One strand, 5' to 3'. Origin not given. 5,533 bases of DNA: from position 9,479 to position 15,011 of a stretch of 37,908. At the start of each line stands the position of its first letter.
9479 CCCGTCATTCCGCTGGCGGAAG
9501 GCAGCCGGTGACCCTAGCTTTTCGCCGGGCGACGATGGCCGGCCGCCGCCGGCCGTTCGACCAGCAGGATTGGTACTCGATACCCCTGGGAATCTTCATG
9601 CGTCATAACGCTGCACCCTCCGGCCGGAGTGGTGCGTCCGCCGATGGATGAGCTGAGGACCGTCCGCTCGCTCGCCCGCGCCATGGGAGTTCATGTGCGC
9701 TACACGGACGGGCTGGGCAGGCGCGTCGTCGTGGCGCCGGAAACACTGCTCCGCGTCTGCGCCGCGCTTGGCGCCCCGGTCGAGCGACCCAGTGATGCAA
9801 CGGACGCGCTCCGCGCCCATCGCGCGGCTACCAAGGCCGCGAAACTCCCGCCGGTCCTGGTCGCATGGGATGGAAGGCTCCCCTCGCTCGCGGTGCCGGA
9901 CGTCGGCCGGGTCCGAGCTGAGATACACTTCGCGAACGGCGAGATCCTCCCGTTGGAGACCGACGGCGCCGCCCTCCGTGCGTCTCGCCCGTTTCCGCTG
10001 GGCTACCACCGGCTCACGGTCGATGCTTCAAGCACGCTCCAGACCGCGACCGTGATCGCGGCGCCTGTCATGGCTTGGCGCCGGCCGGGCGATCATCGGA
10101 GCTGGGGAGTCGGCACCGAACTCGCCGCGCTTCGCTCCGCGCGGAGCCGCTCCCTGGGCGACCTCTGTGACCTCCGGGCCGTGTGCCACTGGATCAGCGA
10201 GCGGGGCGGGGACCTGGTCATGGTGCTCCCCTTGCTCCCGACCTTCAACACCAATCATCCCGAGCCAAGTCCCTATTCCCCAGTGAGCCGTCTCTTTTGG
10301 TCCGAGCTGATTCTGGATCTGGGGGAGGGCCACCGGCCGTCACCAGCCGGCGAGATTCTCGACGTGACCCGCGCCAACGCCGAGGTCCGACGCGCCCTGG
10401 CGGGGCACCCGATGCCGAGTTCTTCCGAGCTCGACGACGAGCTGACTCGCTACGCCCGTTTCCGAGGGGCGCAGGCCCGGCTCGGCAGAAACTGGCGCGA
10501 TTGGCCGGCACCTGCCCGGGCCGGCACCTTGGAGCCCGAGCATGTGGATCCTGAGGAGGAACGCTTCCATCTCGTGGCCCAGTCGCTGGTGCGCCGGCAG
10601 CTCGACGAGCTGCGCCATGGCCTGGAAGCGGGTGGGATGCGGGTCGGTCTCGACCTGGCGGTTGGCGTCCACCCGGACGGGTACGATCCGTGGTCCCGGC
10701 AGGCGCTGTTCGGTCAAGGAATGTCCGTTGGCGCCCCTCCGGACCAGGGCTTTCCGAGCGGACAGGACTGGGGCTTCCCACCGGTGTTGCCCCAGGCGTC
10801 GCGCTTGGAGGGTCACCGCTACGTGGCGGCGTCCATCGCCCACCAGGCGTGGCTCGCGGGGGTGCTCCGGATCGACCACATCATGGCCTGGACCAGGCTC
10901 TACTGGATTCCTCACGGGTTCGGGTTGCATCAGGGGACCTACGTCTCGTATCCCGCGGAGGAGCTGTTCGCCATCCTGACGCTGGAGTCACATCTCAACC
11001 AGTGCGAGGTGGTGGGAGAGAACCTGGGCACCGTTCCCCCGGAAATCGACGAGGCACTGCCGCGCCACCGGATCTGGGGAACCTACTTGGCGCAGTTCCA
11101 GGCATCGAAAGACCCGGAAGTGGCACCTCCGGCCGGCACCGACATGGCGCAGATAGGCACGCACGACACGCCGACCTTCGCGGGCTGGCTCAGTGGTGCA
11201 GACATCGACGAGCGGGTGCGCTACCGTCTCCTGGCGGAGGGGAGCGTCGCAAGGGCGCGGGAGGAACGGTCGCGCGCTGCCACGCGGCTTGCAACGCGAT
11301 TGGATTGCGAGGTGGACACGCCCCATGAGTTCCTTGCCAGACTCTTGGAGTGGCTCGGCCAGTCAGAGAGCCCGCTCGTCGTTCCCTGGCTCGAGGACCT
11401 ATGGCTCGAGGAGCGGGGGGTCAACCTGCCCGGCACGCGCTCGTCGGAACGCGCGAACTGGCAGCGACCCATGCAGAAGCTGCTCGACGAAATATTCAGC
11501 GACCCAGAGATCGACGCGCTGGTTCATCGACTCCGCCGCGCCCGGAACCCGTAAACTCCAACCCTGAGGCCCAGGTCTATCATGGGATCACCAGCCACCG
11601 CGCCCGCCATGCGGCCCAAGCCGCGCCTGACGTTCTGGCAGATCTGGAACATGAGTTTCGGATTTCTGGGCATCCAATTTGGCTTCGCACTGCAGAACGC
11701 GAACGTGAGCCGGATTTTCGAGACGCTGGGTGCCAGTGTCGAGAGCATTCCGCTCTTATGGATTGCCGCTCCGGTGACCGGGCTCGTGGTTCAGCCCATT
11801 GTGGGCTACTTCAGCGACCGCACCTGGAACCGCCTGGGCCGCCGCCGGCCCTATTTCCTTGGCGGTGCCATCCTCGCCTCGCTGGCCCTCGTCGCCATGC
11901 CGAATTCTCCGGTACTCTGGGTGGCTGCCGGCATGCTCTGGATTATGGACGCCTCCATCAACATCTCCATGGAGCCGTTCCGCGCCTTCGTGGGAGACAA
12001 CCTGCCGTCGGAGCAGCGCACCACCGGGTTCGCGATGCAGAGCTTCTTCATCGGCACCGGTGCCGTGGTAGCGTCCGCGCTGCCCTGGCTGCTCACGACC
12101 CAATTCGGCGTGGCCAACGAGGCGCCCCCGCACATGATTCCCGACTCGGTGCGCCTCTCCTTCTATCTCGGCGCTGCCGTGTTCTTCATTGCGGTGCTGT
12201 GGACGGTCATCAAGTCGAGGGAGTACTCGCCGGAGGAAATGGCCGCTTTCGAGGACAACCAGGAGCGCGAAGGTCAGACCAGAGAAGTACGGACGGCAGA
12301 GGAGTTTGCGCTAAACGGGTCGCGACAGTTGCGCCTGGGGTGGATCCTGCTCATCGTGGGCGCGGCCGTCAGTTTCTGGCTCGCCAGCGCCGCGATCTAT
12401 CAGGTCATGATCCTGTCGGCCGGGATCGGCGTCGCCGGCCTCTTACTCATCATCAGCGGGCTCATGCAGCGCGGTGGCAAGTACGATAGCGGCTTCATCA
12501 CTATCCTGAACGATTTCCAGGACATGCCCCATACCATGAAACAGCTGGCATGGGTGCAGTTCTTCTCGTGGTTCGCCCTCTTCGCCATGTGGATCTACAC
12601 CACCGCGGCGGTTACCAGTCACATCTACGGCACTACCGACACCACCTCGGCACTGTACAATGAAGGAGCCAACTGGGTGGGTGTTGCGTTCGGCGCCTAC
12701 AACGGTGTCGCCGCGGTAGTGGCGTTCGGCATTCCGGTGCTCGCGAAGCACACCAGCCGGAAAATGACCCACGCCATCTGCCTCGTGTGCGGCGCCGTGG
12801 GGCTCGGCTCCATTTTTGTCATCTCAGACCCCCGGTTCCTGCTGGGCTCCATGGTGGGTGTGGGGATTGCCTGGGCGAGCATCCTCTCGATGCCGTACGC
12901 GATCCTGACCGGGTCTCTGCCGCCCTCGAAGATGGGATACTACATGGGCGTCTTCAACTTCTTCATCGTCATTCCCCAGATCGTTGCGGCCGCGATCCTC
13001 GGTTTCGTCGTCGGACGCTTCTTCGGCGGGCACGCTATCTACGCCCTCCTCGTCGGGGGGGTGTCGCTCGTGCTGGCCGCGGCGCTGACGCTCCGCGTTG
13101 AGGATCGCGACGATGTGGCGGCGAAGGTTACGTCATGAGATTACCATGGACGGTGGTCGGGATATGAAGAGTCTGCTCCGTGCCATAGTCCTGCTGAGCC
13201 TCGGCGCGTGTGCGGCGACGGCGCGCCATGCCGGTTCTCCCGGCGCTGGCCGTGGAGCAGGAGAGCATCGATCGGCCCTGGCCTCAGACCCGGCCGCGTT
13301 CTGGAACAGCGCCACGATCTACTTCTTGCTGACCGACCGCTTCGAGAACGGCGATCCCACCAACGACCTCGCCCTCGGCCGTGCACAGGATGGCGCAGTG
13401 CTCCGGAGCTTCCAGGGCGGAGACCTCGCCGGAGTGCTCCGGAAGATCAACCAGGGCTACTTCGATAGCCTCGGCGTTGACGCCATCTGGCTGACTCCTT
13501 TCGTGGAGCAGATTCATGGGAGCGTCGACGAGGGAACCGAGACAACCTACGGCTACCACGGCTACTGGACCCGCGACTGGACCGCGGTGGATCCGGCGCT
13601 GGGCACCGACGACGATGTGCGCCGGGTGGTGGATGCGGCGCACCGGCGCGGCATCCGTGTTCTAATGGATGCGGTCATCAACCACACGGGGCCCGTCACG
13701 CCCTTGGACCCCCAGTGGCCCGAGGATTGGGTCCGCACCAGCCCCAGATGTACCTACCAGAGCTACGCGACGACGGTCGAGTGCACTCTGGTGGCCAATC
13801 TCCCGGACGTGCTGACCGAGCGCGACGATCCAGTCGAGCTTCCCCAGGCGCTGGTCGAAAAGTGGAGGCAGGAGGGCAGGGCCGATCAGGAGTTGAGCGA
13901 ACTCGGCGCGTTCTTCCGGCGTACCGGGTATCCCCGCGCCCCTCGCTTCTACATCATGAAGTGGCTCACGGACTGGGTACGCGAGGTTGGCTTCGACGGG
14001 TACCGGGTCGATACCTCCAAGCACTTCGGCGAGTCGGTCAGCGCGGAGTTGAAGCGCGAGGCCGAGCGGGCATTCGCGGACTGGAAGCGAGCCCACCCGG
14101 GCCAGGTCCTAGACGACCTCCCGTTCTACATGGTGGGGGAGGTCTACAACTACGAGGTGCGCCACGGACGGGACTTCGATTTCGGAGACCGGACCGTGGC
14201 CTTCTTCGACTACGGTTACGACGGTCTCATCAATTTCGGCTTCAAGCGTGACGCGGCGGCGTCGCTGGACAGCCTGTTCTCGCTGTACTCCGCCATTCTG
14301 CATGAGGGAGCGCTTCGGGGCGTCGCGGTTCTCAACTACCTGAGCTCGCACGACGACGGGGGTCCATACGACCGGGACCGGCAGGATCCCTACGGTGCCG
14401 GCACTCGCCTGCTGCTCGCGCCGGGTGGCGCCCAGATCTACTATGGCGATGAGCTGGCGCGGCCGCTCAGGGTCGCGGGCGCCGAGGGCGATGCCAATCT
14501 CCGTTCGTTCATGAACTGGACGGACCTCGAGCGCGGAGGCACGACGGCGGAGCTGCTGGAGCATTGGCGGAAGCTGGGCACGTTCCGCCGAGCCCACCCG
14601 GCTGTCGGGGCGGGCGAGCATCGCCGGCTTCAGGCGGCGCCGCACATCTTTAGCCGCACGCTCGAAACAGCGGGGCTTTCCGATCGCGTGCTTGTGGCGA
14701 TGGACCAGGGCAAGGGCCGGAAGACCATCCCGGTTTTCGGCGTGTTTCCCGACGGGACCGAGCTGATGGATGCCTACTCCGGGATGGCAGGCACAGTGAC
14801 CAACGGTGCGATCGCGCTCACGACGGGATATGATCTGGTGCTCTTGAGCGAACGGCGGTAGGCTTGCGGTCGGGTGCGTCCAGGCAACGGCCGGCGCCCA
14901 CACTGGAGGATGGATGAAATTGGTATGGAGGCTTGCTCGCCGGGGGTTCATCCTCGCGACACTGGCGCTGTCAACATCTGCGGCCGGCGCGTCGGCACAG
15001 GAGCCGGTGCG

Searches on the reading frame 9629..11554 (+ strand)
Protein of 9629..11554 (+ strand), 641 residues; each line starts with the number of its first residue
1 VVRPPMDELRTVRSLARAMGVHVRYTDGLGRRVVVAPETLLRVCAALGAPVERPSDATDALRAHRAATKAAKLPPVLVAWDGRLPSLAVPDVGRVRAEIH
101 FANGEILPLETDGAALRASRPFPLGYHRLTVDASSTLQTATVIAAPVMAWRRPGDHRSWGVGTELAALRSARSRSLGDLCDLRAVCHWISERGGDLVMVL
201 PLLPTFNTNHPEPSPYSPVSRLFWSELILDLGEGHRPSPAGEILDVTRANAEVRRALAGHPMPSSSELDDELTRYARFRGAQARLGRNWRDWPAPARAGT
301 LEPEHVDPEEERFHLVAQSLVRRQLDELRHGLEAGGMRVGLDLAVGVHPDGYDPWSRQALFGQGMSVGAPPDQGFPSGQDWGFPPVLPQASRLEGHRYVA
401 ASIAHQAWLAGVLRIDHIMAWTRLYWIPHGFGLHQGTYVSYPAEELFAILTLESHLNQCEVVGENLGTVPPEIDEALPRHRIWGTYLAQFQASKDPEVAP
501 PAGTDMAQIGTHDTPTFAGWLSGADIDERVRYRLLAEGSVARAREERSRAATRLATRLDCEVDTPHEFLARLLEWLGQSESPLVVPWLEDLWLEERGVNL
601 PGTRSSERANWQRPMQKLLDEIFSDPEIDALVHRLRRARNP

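Call 15: search_protein_families(library=pfam, proteins=[window:9629-11554:+], max_evalue=0.01)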
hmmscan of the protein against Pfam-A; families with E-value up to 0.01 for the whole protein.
window:9629-11554:+ (641 aa): 2 families
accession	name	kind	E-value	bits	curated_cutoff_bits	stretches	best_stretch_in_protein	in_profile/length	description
PF02446.23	Glyco_hydro_77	-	8.6e-72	242.9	25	2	270-616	122-460/465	4-alpha-glucanotransferase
PF21226.3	MalQ_N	-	7.5e-07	29.9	24.1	1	73-146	1-91/91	MalQ N-terminal beta sandwich domain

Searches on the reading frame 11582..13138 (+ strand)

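Call 15: search_protein_families(library=pfam, proteins=[window:11582-13138:+], max_evalue=0.01)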
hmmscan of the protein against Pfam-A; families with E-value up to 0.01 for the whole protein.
window:11582-13138:+ (518 aa): 3 families
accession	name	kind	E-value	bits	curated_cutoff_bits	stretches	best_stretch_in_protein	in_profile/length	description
PF07690.21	MFS_1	-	1.6e-23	83.6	33.4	2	25-293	2-255/347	Major Facilitator Superfamily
PF13347.12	MFS_2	-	2e-10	40.2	27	1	57-251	36-226/427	MFS/sugar transport protein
PF04893.22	Yip1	-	1.2e-05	25.7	28.6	1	79-292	8-163/173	Yip1 domain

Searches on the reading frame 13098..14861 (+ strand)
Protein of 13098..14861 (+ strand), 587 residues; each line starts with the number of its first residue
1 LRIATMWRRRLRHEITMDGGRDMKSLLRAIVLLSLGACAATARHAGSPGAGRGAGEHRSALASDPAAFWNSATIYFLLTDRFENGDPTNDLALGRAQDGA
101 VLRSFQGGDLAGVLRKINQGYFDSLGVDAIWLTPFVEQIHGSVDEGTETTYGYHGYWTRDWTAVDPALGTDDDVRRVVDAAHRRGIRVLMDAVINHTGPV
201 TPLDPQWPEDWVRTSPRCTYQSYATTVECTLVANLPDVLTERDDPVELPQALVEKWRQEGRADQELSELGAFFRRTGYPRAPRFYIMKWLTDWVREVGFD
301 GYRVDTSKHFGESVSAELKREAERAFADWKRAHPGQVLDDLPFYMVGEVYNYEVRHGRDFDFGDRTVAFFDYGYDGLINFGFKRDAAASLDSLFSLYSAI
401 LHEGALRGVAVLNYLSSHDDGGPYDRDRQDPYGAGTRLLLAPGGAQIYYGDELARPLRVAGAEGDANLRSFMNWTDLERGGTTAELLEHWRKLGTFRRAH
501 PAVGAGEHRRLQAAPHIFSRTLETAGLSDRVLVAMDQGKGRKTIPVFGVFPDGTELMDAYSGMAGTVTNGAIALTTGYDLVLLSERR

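Call 15: search_protein_families(library=pfam, proteins=[window:13098-14861:+], max_evalue=0.01)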
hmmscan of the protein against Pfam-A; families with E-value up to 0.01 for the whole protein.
window:13098-14861:+ (587 aa): 1 family
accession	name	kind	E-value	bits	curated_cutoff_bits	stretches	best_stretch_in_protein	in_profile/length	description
PF00128.31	Alpha-amylase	-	2.2e-32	113.3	22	1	76-454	1-355/446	Alpha amylase, catalytic domain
